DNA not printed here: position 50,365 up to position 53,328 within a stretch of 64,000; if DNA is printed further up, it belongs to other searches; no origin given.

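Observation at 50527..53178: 887-aa single-chain reductase with permuted dihydropyrimidine-dehydrogenase domain order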

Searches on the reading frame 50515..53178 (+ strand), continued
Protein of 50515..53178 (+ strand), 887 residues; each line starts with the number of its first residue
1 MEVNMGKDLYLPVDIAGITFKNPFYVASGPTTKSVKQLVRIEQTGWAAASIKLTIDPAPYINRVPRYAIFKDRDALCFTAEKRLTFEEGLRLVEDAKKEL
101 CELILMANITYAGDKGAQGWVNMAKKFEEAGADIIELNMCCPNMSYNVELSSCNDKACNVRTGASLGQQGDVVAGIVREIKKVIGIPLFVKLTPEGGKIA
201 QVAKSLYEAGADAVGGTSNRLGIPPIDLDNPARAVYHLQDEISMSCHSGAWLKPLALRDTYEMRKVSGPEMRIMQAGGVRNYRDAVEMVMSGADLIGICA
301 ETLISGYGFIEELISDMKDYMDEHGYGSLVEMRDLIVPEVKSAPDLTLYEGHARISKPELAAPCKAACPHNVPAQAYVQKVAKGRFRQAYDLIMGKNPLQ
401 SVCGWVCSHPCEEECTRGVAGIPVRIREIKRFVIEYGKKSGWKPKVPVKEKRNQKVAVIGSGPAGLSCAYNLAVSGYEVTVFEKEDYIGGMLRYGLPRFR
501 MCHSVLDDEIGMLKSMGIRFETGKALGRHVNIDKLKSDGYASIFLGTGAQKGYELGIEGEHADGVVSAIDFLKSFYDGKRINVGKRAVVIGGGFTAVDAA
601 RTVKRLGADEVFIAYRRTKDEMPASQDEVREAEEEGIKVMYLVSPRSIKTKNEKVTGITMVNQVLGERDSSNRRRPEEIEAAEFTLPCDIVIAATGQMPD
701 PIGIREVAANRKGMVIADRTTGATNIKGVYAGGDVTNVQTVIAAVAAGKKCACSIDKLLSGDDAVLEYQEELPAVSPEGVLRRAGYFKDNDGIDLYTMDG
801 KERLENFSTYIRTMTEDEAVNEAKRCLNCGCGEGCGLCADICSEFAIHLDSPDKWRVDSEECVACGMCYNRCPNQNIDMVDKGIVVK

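Call 72: search_solved_structures(query=L003:2403-3473:+, max_evalue=1e-8)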
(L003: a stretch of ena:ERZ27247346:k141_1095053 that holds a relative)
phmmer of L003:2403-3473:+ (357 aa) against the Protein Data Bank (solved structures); distinct sequences matched with E-value up to 1e-8: 26.
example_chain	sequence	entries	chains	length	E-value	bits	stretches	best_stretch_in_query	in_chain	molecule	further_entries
4pe6_A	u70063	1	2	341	2.8e-22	82.6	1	38-316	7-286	Putative ABC transporter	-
2ioy_A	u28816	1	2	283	8.2e-22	81.1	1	85-312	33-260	Periplasmic sugar-binding protein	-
4rsm_A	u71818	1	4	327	1.1e-21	80.7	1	74-321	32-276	Periplasmic binding protein/LacI transcriptional regulator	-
4rs3_A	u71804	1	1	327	6.3e-21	78.2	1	79-315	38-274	ABC transporter, carbohydrate uptake transporter-2 (CUT2) family, periplasmic sugar-bindin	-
5hko_A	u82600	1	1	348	7.5e-21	77.9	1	79-315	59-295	ABC transporter, carbohydrate uptake transporter-2 (CUT2) family, periplasmic sugar-bindin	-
2x7x_A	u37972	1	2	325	1.8e-15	60.2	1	86-243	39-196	SENSOR PROTEIN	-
6hb0_A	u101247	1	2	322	6.7e-15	58.3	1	52-312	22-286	ABC transporter periplasmic-binding protein YtfQ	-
6hbd_A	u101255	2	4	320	6.9e-15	58.3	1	52-312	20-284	ABC transporter periplasmic-binding protein YtfQ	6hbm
6hyh_A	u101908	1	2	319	7e-15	58.3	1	78-312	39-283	Periplasmic binding protein/LacI transcriptional regulator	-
4rwe_A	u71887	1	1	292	1.1e-14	57.6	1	81-320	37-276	Sugar-binding transport protein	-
4yo7_A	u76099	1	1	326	1.3e-13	54.1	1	78-254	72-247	Sugar ABC transporter (Sugar-binding protein)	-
5ocp_A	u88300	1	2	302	3.4e-12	49.4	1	93-259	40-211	Periplasmic binding protein/LacI transcriptional regulator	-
7e7m_A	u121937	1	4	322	2.1e-11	46.8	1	1-320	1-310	D-ribose ABC transporter substrate-binding protein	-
4zjp_A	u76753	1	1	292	4.2e-11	45.8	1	92-310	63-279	Monosaccharide-transporting ATPase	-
2vk2_A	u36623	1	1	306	4.8e-11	45.7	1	95-279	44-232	ABC TRANSPORTER PERIPLASMIC-BINDING PROTEIN YTFQ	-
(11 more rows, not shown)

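Call 73: search_solved_structures(query=L058:14645-15589:-, max_evalue=1e-8)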
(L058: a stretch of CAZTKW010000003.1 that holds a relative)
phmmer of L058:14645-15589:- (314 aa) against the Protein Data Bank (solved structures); distinct sequences matched with E-value up to 1e-8: 63 (the best 60 are shown).
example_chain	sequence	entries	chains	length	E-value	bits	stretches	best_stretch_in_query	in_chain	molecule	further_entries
2x7x_A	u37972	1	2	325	9.2e-72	244.9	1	32-303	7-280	SENSOR PROTEIN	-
2ioy_A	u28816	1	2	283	9.2e-35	123.4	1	33-305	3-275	Periplasmic sugar-binding protein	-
4yo7_A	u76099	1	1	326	1.6e-34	122.6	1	18-306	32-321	Sugar ABC transporter (Sugar-binding protein)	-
6hb0_A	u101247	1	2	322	1.9e-30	109.3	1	25-301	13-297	ABC transporter periplasmic-binding protein YtfQ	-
6hyh_A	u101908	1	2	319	2e-30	109.2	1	26-301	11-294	Periplasmic binding protein/LacI transcriptional regulator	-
6hbd_A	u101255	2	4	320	2.1e-30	109.1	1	26-301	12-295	ABC transporter periplasmic-binding protein YtfQ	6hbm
4zjp_A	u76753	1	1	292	8.4e-30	107.1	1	32-300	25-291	Monosaccharide-transporting ATPase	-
7e7m_A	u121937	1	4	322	6.7e-29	104.1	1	28-306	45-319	D-ribose ABC transporter substrate-binding protein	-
2gx6_A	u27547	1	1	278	3.7e-28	101.7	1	32-301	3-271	D-ribose-binding periplasmic protein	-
1drj_A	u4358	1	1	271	1.8e-27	99.5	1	33-295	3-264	D-RIBOSE-BINDING PROTEIN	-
1dbp_A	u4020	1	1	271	1.9e-27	99.3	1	33-295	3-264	D-RIBOSE-BINDING PROTEIN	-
1urp_A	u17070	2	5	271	2.7e-27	98.9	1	33-295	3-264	D-RIBOSE-BINDING PROTEIN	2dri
1drk_A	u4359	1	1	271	3.5e-27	98.5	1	33-295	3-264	D-RIBOSE-BINDING PROTEIN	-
4yv7_A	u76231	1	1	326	3.9e-27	98.3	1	10-303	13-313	Periplasmic binding protein/LacI transcriptional regulator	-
1ba2_A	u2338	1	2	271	4.7e-27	98.1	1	33-295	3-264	D-RIBOSE-BINDING PROTEIN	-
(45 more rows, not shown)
